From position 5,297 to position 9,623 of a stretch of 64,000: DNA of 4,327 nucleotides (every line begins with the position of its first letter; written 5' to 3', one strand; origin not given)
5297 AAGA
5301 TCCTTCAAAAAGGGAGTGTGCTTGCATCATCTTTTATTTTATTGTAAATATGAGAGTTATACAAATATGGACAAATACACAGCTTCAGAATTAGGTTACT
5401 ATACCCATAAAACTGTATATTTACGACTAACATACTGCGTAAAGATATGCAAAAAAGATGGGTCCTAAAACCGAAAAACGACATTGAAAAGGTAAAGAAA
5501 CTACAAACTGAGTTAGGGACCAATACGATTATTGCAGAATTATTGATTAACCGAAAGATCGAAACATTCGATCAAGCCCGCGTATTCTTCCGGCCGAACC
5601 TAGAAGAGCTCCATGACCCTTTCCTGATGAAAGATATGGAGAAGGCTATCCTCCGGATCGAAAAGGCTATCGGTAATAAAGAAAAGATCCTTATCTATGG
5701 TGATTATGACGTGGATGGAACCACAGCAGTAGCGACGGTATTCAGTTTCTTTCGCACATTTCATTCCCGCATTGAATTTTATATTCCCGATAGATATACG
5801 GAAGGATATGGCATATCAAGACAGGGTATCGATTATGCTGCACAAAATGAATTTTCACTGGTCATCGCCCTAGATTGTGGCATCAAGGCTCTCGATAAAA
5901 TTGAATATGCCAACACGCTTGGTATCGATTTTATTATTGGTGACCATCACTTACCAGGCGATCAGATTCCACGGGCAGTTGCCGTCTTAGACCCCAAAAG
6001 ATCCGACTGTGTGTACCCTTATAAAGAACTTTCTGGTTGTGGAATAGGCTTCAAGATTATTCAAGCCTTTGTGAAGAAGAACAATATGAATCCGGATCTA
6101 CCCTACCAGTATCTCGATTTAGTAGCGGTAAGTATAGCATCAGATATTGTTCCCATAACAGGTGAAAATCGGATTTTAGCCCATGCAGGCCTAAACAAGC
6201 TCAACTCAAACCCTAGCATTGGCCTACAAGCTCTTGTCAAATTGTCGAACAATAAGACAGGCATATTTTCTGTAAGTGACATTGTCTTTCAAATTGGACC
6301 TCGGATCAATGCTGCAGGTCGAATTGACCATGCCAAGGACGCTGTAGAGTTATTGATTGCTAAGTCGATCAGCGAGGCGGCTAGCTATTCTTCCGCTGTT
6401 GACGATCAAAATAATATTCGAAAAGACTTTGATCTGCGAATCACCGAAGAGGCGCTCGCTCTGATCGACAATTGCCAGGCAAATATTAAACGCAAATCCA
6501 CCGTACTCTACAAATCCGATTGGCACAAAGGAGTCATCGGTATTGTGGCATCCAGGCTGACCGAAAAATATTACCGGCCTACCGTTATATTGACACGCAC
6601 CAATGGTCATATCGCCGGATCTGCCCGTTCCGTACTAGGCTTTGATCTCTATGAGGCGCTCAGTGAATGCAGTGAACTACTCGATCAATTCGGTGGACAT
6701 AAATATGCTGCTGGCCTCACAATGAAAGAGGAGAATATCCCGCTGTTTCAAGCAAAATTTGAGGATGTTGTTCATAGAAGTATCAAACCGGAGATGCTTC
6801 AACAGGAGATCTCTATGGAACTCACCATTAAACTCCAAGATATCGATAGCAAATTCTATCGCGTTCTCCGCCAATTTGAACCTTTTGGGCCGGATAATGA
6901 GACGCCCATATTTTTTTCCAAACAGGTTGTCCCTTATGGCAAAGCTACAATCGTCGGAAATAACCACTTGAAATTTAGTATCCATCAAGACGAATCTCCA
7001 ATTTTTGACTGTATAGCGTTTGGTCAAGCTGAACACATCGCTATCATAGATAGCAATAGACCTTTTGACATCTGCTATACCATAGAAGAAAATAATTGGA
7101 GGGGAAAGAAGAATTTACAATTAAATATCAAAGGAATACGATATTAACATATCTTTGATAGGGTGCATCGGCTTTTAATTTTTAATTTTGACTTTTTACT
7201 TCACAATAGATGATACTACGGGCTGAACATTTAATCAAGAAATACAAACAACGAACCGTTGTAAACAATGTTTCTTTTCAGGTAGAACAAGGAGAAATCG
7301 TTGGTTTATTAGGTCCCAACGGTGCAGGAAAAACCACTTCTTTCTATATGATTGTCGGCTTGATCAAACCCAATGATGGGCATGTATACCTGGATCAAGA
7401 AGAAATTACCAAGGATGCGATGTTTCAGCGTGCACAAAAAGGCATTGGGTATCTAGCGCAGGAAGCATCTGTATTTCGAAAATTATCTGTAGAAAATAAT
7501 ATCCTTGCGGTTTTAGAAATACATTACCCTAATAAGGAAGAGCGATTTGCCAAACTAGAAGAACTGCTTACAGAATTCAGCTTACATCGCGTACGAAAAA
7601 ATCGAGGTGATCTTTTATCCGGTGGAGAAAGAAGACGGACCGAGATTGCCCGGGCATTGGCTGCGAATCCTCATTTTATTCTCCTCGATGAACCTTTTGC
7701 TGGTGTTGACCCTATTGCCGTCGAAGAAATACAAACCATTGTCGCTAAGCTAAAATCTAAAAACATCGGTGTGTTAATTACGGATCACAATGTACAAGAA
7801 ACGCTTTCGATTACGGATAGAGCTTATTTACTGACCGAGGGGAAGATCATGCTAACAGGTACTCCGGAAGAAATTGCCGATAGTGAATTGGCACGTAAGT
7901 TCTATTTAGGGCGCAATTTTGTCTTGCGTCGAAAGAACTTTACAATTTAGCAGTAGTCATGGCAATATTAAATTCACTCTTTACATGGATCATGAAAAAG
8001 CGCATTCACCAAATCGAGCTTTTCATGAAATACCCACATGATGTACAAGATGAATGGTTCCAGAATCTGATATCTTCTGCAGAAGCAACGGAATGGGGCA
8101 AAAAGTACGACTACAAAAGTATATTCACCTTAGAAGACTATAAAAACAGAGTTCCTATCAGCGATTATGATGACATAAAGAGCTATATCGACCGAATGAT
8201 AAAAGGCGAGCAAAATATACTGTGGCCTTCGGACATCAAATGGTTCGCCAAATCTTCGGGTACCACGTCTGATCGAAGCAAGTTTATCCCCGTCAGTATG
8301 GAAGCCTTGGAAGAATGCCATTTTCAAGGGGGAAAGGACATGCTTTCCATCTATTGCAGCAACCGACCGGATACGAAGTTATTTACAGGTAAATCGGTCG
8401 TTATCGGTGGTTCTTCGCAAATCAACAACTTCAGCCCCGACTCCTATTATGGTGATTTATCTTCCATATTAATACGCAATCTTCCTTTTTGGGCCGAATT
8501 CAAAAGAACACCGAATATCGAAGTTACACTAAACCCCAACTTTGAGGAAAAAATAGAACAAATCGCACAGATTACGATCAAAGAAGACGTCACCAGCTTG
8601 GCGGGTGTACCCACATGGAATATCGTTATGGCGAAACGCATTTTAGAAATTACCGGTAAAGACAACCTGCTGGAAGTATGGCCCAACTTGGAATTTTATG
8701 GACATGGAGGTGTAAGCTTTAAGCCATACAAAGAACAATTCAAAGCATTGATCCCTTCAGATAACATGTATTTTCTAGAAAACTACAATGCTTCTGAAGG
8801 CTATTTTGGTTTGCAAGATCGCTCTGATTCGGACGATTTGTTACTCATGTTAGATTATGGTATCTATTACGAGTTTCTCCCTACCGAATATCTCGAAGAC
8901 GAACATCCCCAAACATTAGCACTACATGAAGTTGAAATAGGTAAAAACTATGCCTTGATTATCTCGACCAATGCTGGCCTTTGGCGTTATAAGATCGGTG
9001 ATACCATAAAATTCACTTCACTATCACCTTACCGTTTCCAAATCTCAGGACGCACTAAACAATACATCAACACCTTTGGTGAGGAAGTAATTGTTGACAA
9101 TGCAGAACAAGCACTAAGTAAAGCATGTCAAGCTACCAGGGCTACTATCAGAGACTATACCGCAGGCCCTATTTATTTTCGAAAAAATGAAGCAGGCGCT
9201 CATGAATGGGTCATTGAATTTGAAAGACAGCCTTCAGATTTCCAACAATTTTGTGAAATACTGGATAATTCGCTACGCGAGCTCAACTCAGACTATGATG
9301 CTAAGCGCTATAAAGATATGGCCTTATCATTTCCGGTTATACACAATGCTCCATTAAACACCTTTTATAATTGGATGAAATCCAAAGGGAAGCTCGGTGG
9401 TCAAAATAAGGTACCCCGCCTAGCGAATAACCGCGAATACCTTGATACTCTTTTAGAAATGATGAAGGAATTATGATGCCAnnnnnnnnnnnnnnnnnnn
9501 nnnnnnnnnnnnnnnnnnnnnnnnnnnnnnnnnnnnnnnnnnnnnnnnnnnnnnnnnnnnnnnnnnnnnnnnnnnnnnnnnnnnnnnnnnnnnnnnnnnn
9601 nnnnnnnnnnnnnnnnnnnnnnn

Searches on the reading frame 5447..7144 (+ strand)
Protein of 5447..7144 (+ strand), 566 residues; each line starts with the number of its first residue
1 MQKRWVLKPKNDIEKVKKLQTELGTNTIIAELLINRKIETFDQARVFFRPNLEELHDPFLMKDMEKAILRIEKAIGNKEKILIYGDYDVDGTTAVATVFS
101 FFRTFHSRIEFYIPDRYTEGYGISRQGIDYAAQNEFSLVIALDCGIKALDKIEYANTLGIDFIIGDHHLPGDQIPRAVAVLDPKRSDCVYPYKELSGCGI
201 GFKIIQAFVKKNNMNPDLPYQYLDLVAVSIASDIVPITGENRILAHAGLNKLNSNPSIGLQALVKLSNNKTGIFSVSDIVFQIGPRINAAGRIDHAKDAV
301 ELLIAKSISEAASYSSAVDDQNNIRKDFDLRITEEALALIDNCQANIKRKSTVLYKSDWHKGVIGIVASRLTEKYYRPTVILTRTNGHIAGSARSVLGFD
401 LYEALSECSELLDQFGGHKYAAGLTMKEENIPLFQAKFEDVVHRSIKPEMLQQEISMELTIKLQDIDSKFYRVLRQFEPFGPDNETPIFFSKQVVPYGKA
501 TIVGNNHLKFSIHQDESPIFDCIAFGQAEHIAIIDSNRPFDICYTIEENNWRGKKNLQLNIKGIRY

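Call 88: search_protein_families(library=pfam, proteins=[window:5447-7144:+], max_evalue=0.00001)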
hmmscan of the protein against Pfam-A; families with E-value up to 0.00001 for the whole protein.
window:5447-7144:+ (566 aa): 3 families
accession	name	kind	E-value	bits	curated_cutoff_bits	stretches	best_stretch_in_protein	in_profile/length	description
PF17768.7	RecJ_OB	-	1.8e-28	99.2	27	1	459-562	3-106/107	RecJ OB domain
PF01368.27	DHH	-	2.8e-25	89.4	28.1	1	80-230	1-125/125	DHH family, N-terminal domain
PF02272.25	DHHA1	-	8e-18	65.2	25.9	1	353-442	6-100/102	DHHA1 domain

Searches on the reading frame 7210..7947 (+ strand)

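Call 88: search_protein_families(library=pfam, proteins=[window:7210-7947:+], max_evalue=0.00001)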
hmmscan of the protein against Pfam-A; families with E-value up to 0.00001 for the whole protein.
window:7210-7947:+ (246 aa): 1 family
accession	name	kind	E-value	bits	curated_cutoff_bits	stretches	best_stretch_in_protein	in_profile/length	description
PF00005.33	ABC_tran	-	1.4e-35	123.3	25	1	18-164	1-137/137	ABC transporter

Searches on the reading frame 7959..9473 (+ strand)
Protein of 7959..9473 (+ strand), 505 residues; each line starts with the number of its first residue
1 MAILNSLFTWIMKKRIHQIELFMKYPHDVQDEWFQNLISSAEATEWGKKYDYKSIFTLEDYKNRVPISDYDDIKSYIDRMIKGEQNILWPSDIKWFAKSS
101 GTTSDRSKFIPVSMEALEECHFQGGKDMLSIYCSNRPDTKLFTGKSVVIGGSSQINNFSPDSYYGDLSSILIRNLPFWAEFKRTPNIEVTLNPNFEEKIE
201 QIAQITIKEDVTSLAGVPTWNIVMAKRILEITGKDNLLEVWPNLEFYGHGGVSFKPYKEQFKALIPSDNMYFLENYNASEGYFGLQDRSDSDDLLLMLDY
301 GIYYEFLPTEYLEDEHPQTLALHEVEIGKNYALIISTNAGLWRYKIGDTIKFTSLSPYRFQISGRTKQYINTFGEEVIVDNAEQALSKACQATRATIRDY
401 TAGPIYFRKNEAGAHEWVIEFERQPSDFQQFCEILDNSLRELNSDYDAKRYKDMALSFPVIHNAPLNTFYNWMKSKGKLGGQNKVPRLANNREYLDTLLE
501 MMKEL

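Call 88: search_protein_families(library=pfam, proteins=[window:7959-9473:+], max_evalue=0.00001)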
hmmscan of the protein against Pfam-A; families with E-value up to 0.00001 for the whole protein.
window:7959-9473:+ (505 aa): 3 families
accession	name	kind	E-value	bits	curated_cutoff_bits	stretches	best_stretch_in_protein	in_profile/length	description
PF03321.19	GH3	-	2.5e-68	231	23.6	1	15-270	1-304/304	GH3 family N-terminal domain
PF23572.1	GH3_C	-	1.7e-27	96.9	23.6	1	381-493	2-119/119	GH3 family C-terminal domain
PF23571.1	GH3_M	-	4.5e-22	78.4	23.6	1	296-365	2-75/75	GH3 family central domain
